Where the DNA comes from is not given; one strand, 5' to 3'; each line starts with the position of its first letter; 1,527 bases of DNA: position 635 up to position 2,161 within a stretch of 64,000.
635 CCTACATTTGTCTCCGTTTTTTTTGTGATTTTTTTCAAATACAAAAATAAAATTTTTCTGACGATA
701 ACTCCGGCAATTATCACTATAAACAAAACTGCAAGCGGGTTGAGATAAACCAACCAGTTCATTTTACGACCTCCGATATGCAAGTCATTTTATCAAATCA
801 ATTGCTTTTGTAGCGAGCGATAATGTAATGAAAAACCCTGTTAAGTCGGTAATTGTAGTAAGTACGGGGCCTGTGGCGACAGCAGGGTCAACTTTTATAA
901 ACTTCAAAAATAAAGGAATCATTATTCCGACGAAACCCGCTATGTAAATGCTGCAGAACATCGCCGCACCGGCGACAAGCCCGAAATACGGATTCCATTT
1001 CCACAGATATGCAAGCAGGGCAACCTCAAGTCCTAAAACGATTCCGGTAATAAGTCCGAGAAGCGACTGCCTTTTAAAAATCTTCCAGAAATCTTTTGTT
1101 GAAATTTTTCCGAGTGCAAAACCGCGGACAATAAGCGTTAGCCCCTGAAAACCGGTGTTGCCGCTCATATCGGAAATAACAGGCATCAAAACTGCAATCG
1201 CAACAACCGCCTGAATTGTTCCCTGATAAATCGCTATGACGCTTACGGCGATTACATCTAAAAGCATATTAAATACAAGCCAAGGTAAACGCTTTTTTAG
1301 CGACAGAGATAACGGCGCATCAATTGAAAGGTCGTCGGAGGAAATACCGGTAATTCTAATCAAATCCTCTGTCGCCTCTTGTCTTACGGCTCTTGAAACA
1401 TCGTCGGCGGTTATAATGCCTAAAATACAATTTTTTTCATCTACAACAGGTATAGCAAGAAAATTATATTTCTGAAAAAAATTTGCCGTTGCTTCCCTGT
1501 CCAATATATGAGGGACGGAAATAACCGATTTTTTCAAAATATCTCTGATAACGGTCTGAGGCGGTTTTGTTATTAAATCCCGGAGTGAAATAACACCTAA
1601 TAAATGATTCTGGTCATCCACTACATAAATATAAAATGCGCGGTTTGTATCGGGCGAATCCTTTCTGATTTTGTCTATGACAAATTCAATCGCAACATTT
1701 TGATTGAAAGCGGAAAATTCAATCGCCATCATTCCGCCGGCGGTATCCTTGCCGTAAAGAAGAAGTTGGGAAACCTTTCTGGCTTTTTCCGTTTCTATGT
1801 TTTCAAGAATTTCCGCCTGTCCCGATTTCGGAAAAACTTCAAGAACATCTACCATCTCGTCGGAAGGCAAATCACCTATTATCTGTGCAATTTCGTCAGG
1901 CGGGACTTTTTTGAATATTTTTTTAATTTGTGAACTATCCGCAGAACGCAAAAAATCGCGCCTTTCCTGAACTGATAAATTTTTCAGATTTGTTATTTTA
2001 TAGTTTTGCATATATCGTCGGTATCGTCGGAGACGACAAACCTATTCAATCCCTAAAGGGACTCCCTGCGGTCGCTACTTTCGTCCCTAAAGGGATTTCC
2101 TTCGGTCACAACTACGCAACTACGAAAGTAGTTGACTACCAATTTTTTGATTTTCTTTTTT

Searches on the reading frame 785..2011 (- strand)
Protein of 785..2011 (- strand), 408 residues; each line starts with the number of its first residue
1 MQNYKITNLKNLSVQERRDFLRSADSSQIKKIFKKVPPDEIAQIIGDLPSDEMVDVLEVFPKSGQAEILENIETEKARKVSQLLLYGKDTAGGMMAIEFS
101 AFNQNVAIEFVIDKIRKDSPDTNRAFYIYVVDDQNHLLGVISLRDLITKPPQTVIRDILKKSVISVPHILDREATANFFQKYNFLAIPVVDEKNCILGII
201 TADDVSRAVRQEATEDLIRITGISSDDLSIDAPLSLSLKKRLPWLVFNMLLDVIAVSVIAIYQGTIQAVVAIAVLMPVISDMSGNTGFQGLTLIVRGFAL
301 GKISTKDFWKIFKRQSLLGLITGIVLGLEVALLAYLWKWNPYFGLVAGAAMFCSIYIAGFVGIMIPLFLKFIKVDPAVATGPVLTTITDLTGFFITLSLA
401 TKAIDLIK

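Call 69: find_encoding_contigs(protein=window:785-2011:-, flank=10000, max_places=2)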
Protein window:785-2011:- (408 aa): 3 contigs read that carry it; 2 places shown.
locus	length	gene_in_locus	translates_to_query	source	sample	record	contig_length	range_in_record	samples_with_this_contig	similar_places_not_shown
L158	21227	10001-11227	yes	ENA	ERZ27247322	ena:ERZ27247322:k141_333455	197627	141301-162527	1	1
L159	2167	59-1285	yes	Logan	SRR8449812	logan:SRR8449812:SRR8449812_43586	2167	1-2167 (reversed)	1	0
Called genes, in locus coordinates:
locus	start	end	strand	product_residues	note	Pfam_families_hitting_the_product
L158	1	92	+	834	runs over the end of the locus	PF14691:Fer4_20, PF00070:Pyr_redox (faint), PF07992:Pyr_redox_2, PF13450:NAD_binding_8 (weak), PF13738:Pyr_redox_3 (faint)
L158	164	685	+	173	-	PF10543:ORF6N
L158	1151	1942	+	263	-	PF13646:HEAT_2 (weak)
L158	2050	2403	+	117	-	PF05899:Cupin_3 (weak), PF07883:Cupin_2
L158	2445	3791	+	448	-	PF01979:Amidohydro_1, PF07969:Amidohydro_3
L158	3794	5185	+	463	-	PF09861:Lar_N, PF21113:LarA_C (weak)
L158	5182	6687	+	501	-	PF01565:FAD_binding_4, PF02913:FAD-oxidase_C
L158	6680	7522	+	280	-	PF05681:Fumerase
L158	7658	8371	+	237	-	PF04191:PEMT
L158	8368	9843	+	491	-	PF01773:Nucleos_tra2_N, PF07670:Gate, PF07662:Nucleos_tra2_C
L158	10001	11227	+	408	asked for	PF03448:MgtE_N, PF00571:CBS (weak), PF01769:MgtE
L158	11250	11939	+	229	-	PF21088:MS_channel_1st, PF00924:MS_channel_2nd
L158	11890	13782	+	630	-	PF13414:TPR_11, PF13432:TPR_16, PF14559:TPR_19, PF00515:TPR_1, PF07719:TPR_2, PF13414:TPR_11, PF14559:TPR_19, PF00515:TPR_1, +27 more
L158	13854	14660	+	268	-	PF03308:MeaB (faint), PF02374:ArsA_ATPase, PF10609:ParA, PF13614:AAA_31, PF00142:Fer4_NifH, PF01656:CbiA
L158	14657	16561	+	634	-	PF03063:Prismane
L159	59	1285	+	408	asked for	PF03448:MgtE_N, PF00571:CBS (weak), PF01769:MgtE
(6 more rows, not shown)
